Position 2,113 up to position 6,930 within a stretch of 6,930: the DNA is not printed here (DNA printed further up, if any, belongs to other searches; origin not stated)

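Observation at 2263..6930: Unlisted giant ORF fills two thirds of the window: at least 1556 codons, signal peptide, no recognisable family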

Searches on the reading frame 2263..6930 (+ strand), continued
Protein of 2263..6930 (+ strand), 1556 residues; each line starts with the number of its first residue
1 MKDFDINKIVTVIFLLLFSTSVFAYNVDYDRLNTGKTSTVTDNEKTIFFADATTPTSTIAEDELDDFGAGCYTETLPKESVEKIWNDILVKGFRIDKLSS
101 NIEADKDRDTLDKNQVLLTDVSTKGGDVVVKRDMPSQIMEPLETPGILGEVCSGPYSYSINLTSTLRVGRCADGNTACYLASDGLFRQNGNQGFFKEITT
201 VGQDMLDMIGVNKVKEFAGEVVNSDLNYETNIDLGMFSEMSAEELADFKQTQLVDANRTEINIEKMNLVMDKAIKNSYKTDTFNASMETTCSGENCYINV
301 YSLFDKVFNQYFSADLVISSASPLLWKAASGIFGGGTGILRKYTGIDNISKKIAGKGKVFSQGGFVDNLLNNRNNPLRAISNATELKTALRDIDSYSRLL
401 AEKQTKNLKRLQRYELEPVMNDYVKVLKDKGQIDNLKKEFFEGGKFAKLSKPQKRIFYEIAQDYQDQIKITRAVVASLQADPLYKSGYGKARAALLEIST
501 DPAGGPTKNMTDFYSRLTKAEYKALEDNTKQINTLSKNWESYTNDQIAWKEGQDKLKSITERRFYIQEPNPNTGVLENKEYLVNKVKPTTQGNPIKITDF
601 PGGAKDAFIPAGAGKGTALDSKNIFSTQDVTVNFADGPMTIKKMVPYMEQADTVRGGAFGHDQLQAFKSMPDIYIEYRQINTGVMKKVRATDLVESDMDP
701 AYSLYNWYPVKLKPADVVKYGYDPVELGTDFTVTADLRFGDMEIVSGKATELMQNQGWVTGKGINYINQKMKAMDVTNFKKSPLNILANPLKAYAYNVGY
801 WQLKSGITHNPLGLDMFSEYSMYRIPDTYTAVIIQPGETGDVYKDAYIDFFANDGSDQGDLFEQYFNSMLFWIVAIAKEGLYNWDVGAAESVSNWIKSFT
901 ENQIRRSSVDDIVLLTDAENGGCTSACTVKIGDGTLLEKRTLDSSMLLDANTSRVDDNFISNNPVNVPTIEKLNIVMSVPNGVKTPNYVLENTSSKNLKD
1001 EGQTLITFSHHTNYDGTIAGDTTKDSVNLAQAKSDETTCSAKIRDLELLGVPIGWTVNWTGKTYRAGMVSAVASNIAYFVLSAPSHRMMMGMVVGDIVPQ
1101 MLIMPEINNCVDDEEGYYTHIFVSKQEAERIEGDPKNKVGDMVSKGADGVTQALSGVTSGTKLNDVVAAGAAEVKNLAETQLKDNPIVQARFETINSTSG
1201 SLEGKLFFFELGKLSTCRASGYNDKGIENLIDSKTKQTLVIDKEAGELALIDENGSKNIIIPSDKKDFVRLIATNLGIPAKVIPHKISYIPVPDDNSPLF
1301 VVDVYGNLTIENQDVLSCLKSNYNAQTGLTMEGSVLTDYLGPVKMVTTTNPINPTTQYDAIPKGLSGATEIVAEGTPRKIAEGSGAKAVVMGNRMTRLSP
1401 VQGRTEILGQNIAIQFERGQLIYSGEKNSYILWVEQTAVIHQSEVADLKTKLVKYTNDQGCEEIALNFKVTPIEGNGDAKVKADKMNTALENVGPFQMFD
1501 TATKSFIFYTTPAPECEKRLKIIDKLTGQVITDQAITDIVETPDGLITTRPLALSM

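Call 19: find_encoding_contigs(protein=P0025, flank=10000, max_places=2)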
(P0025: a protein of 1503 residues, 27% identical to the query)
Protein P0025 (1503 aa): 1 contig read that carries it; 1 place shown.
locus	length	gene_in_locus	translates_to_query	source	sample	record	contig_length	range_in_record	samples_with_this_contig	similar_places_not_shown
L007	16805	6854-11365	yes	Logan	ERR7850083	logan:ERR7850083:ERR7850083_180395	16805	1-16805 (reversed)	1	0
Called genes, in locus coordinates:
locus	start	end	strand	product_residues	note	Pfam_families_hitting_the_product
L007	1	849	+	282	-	?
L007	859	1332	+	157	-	-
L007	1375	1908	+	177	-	-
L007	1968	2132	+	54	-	-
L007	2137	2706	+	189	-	-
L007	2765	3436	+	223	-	-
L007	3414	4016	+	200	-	-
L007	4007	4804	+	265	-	-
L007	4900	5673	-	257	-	-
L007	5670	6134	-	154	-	-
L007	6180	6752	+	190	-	-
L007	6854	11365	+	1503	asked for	-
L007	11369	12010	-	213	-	-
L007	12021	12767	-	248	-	PF09754:PAC2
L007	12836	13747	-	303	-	PF00482:T2SSF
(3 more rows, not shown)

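Call 20: find_encoding_contigs(protein=P0008, flank=10000, max_places=2)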
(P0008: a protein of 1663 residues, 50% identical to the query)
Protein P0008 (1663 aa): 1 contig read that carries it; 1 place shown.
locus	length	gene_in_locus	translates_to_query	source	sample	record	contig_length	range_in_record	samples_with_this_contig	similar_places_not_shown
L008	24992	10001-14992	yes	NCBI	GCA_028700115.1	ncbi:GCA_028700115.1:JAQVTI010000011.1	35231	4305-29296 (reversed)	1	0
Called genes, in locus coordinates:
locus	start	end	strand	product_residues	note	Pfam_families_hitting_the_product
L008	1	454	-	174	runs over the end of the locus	PF01261:AP_endonuc_2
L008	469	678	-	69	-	-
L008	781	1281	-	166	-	-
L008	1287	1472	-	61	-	PF14697:Fer4_21 (weak), PF25160:LdpA_Fe-S-bd (faint), PF00037:Fer4, PF12797:Fer4_2 (weak), PF12837:Fer4_6 (weak), PF13237:Fer4_10 (weak), PF13459:Fer4_15, PF13370:Fer4_13, +1 more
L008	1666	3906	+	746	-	-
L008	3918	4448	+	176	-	-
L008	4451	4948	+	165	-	-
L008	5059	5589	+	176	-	-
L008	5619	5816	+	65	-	-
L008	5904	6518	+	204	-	-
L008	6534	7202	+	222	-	-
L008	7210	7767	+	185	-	-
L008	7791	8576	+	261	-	-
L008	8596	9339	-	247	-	-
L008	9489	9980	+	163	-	-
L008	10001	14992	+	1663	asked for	-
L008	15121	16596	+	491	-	PF01336:tRNA_anti-codon, PF00152:tRNA-synt_2, PF01409:tRNA-synt_2d (faint)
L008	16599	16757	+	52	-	-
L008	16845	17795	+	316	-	-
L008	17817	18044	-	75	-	PF00462:Glutaredoxin, PF13417:GST_N_3 (weak)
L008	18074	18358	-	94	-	PF01022:HTH_5 (weak)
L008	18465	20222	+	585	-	PF09972:DUF2207, PF20990:DUF2207_C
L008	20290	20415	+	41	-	-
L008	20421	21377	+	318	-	PF04055:Radical_SAM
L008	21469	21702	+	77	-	-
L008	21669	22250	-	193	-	PF00583:Acetyltransf_1, PF13673:Acetyltransf_10, PF13508:Acetyltransf_7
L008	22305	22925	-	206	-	PF02517:Rce1-like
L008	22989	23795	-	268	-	-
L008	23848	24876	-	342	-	-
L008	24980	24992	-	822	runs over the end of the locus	-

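Call 23: find_homologous_proteins(query=A1, max_evalue=0.001)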
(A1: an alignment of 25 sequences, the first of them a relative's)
Query A1 (25 sequences) (1688 aa, profile of the alignment): 26 proteins with E <= 0.001 among 8000 candidates.
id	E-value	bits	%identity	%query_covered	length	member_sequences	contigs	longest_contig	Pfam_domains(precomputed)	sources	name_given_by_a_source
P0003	0.0e+0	2585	81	100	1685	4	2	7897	-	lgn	-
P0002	0.0e+0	2577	84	100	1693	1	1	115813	-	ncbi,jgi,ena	-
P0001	0.0e+0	2569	100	100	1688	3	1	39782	-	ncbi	-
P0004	0.0e+0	2567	71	100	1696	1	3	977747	-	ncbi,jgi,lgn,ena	-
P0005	0.0e+0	2553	71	100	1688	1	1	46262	-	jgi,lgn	-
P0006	0.0e+0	2524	55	100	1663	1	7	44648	-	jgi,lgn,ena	-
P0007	0.0e+0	2505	53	100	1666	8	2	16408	-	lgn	-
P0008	0.0e+0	2442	51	99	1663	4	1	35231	-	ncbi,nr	ncbi:MAG: hypothetical protein PHN22_03490 [Candidatus ainarchaeum sp.]|nr:hypothetical protein [Can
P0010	0.0e+0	2433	48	99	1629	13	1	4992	-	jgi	jgi:hypothetical protein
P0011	0.0e+0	2425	48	99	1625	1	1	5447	-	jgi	-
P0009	0.0e+0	2424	50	100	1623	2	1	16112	-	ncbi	-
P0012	0.0e+0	2408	47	99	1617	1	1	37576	-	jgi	jgi:hypothetical protein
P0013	0.0e+0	2371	48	100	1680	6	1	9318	-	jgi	-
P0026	0.0e+0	2355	48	100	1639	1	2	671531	-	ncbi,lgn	-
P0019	0.0e+0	2340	44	55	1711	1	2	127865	-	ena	-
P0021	0.0e+0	2326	49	42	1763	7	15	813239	-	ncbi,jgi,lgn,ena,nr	ncbi:MAG TPA: hypothetical protein PK655_02305 [archaeon]|nr:hypothetical protein [archaeon]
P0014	0.0e+0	2248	44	99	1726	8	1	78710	-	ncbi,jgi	-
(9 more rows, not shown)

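Call 44: search_protein_families(library=pfam, alignment_id=A4, max_evalue=1)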
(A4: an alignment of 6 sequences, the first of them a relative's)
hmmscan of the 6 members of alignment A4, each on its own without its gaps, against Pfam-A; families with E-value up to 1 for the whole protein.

A. member 1, L001:105-2339:+ (744 aa): 4 families
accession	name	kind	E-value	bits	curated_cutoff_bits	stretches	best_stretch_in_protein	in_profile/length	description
PF20990.2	DUF2207_C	-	0.00045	20.4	33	1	60-139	103-186/247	Predicted membrane protein (DUF2207) C-terminal domain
PF00482.28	T2SSF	-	0.014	15.8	25.2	1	165-295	5-125/125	Type II secretion system (T2SS), protein F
PF04956.18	TrbC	-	0.016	15.9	27.9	1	573-637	16-81/98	TrbC/VIRB2 pilin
PF24564.1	DUF7605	-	0.14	12.5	27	1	577-652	80-156/183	Domain of unknown function (DUF7605)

B. families by the number of members that match (of 6 scanned): 8 families
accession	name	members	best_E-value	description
PF20990.2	DUF2207_C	4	7.5e-05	Predicted membrane protein (DUF2207) C-terminal domain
PF00482.28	T2SSF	3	0.0019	Type II secretion system (T2SS), protein F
PF04956.18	TrbC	1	0.016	TrbC/VIRB2 pilin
PF14991.11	MLANA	1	0.022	Protein melan-A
PF24564.1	DUF7605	1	0.14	Domain of unknown function (DUF7605)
PF01442.23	Apolipoprotein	1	0.18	Apolipoprotein A1/A4/E domain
PF11539.13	DUF3228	1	0.4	Protein of unknown function (DUF3228)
PF10717.14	ODV-E18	1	0.53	Occlusion-derived virus envelope protein ODV-E18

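Call 45: search_solved_structures(query=A4, max_evalue=10, show_alignments=2)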
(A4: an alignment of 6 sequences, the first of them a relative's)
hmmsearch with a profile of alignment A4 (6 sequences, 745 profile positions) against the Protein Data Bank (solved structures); distinct sequences matched with E-value up to 10: 3.
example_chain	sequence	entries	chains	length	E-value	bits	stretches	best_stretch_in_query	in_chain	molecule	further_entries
6hum_L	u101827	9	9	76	0.41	11.9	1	90-144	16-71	NAD(P)H-quinone oxidoreductase subunit L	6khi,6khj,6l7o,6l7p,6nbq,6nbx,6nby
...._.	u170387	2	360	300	0.46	11.7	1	208-286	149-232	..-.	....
8a3k_UNK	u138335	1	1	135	5.8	8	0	190-232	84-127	sc-apCC-4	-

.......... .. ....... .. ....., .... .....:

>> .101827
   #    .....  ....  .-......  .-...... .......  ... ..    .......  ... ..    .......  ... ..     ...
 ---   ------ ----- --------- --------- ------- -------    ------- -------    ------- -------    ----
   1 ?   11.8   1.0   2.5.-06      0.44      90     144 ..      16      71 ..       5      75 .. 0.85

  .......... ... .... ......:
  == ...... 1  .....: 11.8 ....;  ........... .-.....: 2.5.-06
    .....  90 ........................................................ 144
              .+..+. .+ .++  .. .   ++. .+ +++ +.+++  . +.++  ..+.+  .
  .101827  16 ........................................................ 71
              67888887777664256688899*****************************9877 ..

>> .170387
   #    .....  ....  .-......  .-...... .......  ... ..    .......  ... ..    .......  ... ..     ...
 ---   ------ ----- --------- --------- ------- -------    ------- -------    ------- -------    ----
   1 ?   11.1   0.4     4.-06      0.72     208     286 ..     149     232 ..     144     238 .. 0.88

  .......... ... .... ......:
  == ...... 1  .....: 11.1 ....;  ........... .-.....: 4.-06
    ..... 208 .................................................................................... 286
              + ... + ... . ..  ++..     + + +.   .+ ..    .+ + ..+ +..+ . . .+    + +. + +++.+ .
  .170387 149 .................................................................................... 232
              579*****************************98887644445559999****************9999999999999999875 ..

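Call 61: search_protein_families(library=ncbifam, proteins=[P0001, P0021, P0025], max_evalue=10)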
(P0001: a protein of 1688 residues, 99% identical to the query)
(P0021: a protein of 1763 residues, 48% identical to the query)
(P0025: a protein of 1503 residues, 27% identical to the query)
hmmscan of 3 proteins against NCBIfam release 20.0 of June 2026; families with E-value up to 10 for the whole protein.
P0001 (1688 aa): 1 family
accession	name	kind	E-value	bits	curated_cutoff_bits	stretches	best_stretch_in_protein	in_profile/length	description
NF006083.0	PRK08229.1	equivalog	0.048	12.6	371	1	370-421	186-235/341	2-dehydropantoate 2-reductase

P0021 (1763 aa): 17 families
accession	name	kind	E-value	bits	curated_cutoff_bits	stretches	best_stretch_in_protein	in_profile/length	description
NF008074.0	PRK10811.1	equivalog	0.012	13.3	908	1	965-1027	592-654/1068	ribonuclease E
NF047584.1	LIC11612_FN_binding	equivalog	0.3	10.7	260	1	964-1111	104-246/323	LIC11612 family fibronectin-binding protein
NF040974.1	RepABC_RepC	equivalog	0.61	9.3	150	1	951-1024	213-287/393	plasmid replication protein RepC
NF033847.1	MCP_Sipho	equivalog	1.1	8.3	75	1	959-1022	59-119/549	major capsid protein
NF046048.1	NlpC_P60_DIP1281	equivalog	1.1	8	517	1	960-1080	257-384/587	DIP1281 family NlpC/P60 protein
NF045516.2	SepX_GlpR_1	exception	2.1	8.1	160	1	964-1024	79-150/293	divisome protein SepX/GlpR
TIGR01651.1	CobT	equivalog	2.7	6.6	759.05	1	961-1069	197-309/600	cobaltochelatase subunit CobT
NF005844.0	PRK07764.1-3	equivalog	2.8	6.6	964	1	957-1055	433-531/841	DNA polymerase III subunit gamma and tau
NF047418.1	teichoic_AuxB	equivalog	3.2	6.6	300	1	967-1024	260-317/345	lipoteichoic acid stability factor AuxB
NF052588.1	RnaseEMycob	equivalog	4.1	5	1400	1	949-1032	817-899/945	ribonuclease E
NF043060.1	MAP_0585_fam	equivalog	4.9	7.1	170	1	964-1023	70-168/319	MAP_0585 family protein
NF000950.0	PRK00095.1-3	equivalog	5.2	5.3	756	1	939-1063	355-466/641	DNA mismatch repair endonuclease MutL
NF005942.0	PRK07994.1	equivalog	5.6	5.8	613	0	962-1032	435-532/655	DNA polymerase III subunit gamma/tau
NF053710.1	RNA_heli_RhlE2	exception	5.6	5.2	925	1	962-1027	388-455/635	RNA helicase RhlE2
TIGR02442.1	Cob-chelat-sub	hypoth_equivalog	6.7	5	779.45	1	967-1027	324-384/641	putative cobaltochelatase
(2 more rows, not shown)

P0025 (1503 aa): 1 family
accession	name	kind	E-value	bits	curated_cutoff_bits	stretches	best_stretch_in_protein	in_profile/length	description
TIGR04308.1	repeat_SSSPR51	repeat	0.15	12.3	35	1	1063-1081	1-18/49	SSSPR51 repeat surface protein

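Call 84: search_solved_structures(query=A1, max_evalue=10)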
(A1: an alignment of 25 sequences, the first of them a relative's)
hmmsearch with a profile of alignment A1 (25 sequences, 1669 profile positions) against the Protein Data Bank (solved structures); distinct sequences matched with E-value up to 10: 3.
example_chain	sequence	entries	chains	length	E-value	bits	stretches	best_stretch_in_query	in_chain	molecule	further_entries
8vvq_Q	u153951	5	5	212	1.1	9.8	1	391-498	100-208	eL19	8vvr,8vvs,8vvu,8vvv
7eaa_C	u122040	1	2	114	5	7.7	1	413-513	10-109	RB1-inducible coiled-coil protein 1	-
4tql_A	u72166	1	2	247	5.5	7.5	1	400-635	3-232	Three helix bundle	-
